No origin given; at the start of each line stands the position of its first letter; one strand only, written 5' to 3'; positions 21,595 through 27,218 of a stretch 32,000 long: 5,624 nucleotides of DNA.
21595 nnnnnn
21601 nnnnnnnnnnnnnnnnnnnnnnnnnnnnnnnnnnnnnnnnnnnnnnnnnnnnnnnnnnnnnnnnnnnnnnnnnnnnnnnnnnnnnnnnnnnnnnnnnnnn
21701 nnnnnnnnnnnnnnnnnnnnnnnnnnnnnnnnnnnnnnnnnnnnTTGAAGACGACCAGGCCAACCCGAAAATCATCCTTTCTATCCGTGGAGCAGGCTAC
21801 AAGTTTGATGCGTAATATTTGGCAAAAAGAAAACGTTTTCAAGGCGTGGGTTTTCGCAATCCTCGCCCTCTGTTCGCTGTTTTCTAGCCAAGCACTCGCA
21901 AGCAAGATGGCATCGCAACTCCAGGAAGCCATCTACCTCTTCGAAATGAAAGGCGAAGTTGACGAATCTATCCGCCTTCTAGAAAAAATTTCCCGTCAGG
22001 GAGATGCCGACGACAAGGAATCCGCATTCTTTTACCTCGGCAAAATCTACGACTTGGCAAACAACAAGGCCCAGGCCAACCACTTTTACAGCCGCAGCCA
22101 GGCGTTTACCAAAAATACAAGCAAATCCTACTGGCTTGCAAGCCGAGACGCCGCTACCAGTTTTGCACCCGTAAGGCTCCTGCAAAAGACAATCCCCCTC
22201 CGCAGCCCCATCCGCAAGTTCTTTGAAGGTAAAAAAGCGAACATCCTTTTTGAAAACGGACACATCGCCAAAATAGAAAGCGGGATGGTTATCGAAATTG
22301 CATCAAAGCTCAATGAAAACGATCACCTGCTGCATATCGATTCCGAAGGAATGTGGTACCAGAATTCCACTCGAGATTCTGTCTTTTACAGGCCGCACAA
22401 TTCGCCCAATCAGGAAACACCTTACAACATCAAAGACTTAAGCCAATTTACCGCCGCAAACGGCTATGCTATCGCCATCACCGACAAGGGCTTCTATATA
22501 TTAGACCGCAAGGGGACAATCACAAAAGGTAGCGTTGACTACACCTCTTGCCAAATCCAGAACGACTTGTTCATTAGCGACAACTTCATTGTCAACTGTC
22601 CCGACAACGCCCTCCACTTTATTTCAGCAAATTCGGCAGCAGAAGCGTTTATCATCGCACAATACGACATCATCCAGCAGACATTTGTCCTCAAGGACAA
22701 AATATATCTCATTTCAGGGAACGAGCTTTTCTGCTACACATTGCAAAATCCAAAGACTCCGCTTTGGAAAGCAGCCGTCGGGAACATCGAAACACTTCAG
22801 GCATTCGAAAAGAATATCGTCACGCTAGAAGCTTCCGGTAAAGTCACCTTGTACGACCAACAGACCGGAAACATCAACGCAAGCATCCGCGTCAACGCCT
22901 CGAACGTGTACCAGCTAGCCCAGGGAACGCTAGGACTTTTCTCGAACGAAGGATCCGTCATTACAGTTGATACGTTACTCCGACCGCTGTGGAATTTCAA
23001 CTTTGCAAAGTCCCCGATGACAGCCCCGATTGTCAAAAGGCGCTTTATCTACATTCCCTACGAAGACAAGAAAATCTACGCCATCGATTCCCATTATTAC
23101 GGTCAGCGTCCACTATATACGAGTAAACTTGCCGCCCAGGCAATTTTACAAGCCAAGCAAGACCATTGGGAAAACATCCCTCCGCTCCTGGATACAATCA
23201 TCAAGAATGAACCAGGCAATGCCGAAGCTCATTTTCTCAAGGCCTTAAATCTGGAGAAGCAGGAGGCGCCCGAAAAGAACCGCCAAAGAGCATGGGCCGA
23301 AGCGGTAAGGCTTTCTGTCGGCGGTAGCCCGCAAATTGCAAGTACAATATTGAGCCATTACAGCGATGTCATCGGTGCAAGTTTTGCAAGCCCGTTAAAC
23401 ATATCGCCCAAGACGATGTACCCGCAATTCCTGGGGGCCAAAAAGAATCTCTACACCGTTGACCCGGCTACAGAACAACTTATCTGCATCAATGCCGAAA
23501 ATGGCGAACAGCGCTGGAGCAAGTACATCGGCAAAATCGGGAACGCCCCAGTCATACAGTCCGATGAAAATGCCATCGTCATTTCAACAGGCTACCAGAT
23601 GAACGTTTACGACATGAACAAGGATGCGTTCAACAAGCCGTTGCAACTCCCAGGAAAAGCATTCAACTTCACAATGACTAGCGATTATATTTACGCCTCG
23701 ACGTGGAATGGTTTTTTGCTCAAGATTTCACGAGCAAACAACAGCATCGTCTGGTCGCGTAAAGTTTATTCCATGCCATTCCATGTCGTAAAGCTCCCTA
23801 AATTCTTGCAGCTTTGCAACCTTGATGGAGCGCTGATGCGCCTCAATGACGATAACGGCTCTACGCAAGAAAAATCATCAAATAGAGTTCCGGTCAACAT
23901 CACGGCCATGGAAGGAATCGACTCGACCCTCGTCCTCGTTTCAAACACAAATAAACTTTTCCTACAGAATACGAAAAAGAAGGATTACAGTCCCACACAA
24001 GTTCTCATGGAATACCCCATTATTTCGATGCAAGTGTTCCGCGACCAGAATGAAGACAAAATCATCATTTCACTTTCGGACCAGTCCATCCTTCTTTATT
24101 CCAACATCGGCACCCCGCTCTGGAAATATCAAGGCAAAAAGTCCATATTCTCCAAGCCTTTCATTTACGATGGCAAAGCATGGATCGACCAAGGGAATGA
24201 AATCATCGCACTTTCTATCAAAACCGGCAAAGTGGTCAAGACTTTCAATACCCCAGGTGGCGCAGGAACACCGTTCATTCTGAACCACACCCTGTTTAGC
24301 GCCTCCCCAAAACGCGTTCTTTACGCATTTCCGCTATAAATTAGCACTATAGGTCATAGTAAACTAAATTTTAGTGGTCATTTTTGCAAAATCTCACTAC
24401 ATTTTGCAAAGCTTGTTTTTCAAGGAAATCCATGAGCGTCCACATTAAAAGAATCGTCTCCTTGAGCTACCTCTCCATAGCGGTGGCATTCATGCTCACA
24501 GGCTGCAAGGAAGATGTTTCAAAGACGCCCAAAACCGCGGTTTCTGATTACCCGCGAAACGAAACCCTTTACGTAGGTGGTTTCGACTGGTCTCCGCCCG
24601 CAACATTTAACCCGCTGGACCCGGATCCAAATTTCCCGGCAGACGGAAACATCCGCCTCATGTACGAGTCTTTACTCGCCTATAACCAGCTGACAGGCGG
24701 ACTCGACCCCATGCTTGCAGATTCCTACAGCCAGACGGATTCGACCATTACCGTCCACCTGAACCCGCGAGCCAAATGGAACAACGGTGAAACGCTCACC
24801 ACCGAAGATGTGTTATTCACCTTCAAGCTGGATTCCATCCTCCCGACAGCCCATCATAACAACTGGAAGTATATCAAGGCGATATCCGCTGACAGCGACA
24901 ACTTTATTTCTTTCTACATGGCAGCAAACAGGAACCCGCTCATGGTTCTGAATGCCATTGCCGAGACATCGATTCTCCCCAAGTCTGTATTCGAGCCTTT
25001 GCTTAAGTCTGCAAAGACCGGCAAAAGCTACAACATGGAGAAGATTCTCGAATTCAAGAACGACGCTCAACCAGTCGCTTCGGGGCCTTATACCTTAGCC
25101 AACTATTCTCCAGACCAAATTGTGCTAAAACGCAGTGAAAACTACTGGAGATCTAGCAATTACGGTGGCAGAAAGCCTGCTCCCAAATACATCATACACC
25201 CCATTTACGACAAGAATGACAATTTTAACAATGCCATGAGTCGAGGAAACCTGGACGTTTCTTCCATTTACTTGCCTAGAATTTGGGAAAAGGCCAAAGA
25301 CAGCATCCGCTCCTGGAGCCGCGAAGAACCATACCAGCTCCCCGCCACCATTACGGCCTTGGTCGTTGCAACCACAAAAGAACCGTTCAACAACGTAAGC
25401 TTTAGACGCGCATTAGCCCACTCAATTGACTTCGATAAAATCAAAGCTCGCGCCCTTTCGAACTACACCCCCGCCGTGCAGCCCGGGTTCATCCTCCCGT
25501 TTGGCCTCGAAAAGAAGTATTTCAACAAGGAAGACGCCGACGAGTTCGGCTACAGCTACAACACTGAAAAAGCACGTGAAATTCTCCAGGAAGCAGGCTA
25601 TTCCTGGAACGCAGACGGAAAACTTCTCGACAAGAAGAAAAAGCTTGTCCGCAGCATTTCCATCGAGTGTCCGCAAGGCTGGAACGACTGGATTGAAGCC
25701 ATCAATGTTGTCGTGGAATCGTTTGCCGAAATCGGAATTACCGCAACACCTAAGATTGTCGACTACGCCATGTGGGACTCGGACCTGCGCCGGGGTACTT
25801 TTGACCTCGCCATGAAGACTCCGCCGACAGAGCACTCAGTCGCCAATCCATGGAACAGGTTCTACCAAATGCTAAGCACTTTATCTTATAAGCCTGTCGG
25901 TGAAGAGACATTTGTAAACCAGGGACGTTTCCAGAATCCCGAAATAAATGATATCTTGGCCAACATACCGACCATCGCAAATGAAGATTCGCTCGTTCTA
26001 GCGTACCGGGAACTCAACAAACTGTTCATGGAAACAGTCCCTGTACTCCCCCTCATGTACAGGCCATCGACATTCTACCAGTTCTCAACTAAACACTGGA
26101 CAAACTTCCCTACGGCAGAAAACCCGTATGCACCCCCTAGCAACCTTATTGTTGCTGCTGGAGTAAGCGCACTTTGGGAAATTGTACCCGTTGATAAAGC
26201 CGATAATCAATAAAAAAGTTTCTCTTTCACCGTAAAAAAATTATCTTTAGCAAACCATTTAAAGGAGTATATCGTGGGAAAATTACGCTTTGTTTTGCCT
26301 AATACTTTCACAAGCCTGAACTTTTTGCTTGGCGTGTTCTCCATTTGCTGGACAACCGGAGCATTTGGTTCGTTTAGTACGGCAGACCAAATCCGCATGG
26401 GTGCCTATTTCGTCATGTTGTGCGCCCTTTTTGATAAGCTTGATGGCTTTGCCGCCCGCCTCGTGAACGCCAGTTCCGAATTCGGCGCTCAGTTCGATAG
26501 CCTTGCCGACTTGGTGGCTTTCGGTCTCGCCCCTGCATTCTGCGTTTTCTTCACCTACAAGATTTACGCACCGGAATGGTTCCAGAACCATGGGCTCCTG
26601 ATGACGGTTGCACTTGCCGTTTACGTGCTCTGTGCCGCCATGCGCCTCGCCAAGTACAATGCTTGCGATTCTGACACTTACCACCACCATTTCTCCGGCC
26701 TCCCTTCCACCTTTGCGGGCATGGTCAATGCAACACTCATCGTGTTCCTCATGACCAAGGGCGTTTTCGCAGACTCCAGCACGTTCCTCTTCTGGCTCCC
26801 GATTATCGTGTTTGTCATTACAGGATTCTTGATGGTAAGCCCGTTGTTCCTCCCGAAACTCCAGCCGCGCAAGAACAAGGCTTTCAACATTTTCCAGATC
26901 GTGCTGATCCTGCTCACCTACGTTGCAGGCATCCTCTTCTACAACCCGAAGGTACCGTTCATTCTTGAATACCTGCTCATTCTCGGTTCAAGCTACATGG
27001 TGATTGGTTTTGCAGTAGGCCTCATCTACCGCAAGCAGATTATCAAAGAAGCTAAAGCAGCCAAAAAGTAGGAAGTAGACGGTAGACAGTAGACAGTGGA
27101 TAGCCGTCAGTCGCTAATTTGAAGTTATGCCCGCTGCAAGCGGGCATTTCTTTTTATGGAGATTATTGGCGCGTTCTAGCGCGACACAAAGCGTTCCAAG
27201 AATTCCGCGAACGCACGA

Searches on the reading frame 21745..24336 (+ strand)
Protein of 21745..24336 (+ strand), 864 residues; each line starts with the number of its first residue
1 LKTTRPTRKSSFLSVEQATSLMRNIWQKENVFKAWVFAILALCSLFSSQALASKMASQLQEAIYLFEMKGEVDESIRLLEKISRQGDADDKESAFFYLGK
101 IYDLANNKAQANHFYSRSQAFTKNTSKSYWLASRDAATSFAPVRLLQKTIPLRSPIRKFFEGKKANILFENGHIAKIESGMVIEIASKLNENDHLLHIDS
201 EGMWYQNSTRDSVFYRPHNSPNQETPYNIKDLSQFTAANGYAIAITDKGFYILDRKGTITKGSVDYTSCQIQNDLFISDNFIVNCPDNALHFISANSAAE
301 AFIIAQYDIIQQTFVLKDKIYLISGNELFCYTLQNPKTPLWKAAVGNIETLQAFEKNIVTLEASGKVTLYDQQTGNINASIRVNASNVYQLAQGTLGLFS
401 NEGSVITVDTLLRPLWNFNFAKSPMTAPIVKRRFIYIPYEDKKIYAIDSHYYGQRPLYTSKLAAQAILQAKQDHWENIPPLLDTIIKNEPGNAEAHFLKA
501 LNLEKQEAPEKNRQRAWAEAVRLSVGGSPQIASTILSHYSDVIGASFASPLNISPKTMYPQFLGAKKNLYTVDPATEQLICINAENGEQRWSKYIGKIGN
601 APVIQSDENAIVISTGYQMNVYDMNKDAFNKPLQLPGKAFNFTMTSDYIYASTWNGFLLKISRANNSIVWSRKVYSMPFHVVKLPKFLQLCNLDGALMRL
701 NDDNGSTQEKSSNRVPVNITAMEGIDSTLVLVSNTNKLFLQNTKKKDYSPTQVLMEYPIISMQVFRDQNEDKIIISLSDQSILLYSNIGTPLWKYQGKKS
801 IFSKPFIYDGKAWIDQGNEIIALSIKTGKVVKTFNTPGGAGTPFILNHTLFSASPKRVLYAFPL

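Call 11: search_protein_families(library=pfam, proteins=[window:21745-24336:+], max_evalue=0.001)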
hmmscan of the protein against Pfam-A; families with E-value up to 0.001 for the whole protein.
window:21745-24336:+ (864 aa): 4 families
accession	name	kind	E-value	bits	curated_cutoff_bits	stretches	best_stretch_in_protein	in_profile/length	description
PF13570.13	Beta-prop_ACSF4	-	1.3e-18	68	133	1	577-852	29-306/329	Beta-alanine-activating enzyme, beta-propeller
PF13360.13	PQQ_2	-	6.7e-15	55.8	27.6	0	308-377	160-229/233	Outer membrane protein assembly factor BamB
PF25171.1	Beta-prop_WDR36-Utp21_1st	-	0.00014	21.9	80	0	308-389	28-109/266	WDR36/Utp21 first beta-propeller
PF17005.11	WD40_like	-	0.00016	21.6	40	0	282-373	96-187/301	WD40-like domain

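Call 61: search_protein_families(library=ncbifam, proteins=[window:21745-24336:+], max_evalue=0.01)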
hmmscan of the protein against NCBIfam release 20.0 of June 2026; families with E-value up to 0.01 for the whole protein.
window:21745-24336:+ (864 aa): 4 families
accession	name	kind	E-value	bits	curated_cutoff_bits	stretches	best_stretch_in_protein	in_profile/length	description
TIGR03300.1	assembly_YfgL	equivalog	7.4e-12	44.6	285.2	0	342-449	45-162/377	outer membrane protein assembly factor BamB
NF008351.0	PRK11138.1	equivalog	8.1e-08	31.1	423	0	645-742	255-351/394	outer membrane protein assembly factor BamB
NF040959.1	MamA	equivalog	0.00019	20.9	200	0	67-127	48-106/204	magnetosome protein MamA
NF047507.1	TPR_BatC_Lepto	exception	0.006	16.1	175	0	69-124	71-128/214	TPR repeat-containing protein BatC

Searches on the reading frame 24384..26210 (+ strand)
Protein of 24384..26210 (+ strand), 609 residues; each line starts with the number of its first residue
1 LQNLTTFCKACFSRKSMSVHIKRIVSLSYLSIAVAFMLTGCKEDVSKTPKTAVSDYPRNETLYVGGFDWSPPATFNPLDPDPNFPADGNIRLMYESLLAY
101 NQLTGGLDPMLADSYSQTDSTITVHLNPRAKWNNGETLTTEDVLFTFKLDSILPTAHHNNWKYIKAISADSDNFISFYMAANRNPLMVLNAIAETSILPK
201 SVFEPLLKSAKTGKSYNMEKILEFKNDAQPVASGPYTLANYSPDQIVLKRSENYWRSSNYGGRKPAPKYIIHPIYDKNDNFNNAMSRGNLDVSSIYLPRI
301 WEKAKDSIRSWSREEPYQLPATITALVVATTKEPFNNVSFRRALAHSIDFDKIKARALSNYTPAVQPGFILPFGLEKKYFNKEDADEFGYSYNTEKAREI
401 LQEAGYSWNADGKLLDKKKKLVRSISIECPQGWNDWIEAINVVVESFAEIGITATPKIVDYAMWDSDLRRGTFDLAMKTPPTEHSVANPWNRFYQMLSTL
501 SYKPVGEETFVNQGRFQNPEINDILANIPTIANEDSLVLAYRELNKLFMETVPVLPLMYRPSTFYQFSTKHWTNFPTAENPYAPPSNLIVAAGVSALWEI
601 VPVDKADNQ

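Call 11: search_protein_families(library=pfam, proteins=[window:24384-26210:+], max_evalue=0.001)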
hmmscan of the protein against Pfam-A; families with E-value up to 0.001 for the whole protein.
window:24384-26210:+ (609 aa): 1 family
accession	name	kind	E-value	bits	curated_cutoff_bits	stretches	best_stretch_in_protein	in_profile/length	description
PF00496.27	SBP_bac_5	-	2.6e-55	188.5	32.4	1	108-478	3-344/368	Bacterial extracellular solute-binding proteins, family 5 Middle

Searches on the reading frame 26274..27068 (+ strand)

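Call 11: search_protein_families(library=pfam, proteins=[window:26274-27068:+], max_evalue=0.001)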
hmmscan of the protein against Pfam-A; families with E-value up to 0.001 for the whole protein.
window:26274-27068:+ (265 aa): 1 family
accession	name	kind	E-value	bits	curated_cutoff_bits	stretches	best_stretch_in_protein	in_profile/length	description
PF01066.26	CDP-OH_P_transf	-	6e-18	66.1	22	1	7-180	2-150/152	CDP-alcohol phosphatidyltransferase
